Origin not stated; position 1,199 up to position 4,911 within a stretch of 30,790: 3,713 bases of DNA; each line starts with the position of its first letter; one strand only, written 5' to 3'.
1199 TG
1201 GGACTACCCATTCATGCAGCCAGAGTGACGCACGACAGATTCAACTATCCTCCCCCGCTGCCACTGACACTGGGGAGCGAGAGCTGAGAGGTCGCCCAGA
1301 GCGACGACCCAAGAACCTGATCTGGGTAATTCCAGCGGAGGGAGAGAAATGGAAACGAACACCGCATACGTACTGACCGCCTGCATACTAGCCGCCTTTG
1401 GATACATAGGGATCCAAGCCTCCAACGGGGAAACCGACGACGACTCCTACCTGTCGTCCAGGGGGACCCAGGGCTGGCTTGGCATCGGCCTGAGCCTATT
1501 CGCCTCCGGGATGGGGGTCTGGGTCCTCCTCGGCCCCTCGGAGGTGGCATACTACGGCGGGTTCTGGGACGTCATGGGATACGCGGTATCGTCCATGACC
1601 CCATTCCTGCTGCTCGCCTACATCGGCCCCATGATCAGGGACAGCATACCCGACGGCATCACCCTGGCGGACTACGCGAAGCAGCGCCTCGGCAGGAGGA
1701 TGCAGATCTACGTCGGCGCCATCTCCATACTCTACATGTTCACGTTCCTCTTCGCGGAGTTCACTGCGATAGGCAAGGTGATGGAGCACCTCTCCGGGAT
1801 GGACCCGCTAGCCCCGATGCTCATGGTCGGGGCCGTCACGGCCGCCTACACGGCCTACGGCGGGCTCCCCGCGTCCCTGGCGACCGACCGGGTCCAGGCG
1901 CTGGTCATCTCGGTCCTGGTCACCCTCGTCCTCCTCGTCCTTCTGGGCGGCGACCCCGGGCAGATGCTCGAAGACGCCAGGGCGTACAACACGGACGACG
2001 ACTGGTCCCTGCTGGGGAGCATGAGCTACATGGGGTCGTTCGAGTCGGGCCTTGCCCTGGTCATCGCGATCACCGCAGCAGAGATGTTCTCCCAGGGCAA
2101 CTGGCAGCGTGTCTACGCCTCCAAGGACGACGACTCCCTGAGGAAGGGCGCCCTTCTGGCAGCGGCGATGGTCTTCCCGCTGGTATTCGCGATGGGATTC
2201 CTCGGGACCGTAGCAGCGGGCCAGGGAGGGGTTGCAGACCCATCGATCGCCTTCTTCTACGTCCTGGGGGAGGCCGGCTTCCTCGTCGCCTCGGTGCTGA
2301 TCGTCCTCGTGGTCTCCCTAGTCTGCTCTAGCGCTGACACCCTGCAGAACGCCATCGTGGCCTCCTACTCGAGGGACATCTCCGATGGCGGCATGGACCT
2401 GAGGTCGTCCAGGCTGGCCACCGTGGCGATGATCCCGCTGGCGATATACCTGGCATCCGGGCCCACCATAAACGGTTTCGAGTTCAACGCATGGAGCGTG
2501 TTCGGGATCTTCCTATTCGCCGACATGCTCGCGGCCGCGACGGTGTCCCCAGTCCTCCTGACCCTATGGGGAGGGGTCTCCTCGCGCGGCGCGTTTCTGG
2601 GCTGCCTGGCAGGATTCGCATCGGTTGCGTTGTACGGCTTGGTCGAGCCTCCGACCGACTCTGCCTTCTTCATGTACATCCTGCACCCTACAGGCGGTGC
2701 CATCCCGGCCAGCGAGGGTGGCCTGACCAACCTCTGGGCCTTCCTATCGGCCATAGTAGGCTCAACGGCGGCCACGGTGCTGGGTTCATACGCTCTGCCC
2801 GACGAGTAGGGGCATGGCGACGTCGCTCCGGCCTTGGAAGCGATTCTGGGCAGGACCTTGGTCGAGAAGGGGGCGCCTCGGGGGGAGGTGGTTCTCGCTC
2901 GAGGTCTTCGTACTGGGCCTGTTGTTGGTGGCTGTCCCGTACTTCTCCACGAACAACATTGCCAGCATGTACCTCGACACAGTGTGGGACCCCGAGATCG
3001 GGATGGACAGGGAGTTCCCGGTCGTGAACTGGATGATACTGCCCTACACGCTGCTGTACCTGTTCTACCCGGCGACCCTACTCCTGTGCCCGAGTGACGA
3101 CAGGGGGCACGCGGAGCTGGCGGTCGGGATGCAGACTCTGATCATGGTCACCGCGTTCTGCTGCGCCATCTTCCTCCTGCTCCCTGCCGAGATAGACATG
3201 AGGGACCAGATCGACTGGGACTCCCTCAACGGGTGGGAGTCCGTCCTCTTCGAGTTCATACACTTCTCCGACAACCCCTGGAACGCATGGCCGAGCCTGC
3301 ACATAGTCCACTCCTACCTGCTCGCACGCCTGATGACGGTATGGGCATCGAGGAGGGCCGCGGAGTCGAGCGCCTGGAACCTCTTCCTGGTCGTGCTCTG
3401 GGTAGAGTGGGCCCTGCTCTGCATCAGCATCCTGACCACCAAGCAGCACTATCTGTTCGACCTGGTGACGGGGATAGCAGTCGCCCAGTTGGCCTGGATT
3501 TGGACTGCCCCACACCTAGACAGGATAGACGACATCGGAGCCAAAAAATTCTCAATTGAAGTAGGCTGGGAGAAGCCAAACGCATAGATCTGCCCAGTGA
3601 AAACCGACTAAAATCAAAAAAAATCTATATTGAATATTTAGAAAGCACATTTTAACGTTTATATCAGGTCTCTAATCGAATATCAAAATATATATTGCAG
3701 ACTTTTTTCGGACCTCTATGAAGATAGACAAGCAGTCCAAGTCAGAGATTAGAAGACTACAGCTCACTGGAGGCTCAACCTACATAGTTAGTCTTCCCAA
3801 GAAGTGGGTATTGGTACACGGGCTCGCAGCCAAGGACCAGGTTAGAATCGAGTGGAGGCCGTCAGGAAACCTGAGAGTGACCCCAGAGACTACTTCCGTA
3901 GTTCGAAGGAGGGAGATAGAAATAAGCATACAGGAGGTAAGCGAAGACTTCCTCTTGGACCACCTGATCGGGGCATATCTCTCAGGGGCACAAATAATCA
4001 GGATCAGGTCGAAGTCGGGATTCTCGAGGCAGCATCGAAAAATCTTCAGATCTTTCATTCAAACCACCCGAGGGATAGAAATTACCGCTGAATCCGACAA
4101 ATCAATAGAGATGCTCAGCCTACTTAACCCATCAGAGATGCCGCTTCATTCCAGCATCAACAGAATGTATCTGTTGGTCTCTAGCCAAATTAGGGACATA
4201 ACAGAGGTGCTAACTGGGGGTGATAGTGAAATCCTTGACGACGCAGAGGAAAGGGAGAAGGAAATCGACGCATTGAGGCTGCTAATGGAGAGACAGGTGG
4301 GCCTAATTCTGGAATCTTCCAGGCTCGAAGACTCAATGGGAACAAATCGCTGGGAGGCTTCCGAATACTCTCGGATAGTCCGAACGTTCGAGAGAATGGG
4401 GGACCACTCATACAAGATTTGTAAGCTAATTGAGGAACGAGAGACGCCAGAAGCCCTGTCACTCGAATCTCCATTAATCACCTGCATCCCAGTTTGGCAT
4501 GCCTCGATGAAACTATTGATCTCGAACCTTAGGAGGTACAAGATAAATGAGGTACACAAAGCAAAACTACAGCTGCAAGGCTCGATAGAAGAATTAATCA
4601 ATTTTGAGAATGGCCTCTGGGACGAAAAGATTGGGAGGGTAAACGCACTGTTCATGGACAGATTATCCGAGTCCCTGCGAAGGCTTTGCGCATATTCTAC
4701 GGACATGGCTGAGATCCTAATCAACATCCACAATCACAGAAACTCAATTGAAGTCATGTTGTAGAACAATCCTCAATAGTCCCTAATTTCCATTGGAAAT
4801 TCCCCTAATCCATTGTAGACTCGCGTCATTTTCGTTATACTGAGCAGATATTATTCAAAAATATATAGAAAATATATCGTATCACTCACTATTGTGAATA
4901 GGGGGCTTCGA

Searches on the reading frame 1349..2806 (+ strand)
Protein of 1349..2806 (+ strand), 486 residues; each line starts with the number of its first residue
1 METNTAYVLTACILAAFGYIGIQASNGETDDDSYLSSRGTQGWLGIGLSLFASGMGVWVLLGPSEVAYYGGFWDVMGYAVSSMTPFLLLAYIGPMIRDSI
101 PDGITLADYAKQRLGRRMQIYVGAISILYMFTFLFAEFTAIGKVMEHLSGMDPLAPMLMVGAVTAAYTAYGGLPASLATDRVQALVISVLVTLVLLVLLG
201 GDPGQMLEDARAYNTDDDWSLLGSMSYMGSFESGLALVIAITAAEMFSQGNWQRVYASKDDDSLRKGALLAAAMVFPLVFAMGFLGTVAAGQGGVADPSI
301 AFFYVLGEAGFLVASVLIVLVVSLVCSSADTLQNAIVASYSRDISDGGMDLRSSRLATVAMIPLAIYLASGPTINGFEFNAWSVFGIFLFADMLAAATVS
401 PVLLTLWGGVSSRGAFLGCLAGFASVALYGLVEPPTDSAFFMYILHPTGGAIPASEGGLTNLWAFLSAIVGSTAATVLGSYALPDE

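Call 26: search_protein_families(library=pfam, proteins=[window:1349-2806:+], max_evalue=0.001)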
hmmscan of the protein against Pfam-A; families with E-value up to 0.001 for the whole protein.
window:1349-2806:+ (486 aa): 1 family
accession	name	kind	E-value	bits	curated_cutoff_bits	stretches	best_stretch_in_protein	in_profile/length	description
PF00474.23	SSF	-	6.2e-22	78.5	22.8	1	39-422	6-406/406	Sodium:solute symporter family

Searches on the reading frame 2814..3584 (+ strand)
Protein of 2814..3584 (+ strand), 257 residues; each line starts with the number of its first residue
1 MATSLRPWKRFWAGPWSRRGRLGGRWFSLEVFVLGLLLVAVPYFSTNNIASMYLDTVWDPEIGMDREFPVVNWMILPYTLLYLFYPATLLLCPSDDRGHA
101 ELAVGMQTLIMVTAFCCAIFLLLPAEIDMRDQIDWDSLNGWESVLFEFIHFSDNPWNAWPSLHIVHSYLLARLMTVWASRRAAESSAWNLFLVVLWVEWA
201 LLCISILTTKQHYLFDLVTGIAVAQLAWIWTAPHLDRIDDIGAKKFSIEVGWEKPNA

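Call 26: search_protein_families(library=pfam, proteins=[window:2814-3584:+], max_evalue=0.001)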
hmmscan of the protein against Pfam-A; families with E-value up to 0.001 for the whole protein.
window:2814-3584:+ (257 aa): 1 family
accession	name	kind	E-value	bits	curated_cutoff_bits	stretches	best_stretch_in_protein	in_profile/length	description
PF14378.12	PAP2_3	-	3.9e-08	33.8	27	1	78-229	36-189/190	PAP2 superfamily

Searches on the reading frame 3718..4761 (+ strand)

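Call 26: search_protein_families(library=pfam, proteins=[window:3718-4761:+], max_evalue=0.001)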
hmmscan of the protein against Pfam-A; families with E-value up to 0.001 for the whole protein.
window:3718-4761:+ (348 aa): 2 families
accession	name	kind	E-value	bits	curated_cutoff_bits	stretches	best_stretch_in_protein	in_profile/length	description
PF01895.24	PhoU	-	3.2e-14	53.5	23.5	1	147-237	1-88/89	PhoU domain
PF04014.23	MazE_antitoxin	-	2.4e-07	31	24.7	1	15-58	1-44/48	Antidote-toxin recognition MazE, bacterial antitoxin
